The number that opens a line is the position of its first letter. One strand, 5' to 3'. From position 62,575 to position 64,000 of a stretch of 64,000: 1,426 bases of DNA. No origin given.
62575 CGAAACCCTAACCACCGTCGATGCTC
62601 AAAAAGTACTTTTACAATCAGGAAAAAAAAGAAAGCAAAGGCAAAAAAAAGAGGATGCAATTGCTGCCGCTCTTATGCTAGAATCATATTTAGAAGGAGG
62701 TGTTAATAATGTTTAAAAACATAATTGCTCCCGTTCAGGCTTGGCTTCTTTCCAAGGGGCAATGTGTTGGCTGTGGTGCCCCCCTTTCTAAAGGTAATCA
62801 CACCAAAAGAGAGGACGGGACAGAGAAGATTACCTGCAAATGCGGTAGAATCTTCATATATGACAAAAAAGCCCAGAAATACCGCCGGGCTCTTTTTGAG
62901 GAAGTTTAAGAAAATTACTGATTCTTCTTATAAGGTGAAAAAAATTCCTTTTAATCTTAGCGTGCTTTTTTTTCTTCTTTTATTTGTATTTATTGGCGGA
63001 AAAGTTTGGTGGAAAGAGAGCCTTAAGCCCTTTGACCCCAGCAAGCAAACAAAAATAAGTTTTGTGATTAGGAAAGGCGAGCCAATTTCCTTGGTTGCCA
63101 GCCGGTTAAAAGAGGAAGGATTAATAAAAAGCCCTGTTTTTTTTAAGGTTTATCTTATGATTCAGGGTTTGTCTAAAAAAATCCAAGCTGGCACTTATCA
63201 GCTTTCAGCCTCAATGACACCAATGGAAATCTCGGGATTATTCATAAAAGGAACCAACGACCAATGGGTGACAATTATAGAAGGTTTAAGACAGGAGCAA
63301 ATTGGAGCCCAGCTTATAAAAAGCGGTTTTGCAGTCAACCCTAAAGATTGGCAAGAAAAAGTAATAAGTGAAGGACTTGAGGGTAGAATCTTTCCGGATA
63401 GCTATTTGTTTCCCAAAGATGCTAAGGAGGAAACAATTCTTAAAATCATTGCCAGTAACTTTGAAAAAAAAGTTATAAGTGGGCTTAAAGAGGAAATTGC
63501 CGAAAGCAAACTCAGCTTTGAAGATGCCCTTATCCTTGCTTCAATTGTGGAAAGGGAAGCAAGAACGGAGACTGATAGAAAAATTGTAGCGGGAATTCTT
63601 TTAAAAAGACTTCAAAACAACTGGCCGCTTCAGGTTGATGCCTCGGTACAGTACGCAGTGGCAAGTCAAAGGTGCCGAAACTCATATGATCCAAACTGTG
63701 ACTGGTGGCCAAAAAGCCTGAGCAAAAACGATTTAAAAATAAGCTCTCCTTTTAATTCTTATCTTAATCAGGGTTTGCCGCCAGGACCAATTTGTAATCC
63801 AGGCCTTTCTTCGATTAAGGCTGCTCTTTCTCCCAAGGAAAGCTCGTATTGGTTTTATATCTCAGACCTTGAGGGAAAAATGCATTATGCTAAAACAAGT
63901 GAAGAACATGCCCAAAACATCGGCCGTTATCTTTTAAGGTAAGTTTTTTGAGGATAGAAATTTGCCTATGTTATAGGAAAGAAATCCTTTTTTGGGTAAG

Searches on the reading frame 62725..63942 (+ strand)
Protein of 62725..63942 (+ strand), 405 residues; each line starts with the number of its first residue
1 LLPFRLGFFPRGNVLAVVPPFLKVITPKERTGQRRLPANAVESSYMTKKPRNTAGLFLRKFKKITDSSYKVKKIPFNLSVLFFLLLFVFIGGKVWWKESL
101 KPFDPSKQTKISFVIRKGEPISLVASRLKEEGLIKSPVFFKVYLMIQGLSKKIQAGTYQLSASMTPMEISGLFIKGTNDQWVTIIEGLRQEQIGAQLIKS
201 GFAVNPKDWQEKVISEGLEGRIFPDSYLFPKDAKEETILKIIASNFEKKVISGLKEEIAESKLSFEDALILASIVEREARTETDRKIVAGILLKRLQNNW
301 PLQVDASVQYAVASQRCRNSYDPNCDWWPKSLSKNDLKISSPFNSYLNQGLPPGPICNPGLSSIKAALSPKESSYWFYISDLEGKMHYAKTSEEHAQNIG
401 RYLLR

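Call 69: search_protein_families(library=pfam, proteins=[window:62725-63942:+], max_evalue=0.0001)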
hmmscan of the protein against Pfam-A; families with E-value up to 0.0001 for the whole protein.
window:62725-63942:+ (405 aa): 1 family
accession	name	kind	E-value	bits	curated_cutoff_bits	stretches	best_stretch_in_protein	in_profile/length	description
PF02618.21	YceG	-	2.3e-72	244.2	32.4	1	113-399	1-273/275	YceG-like family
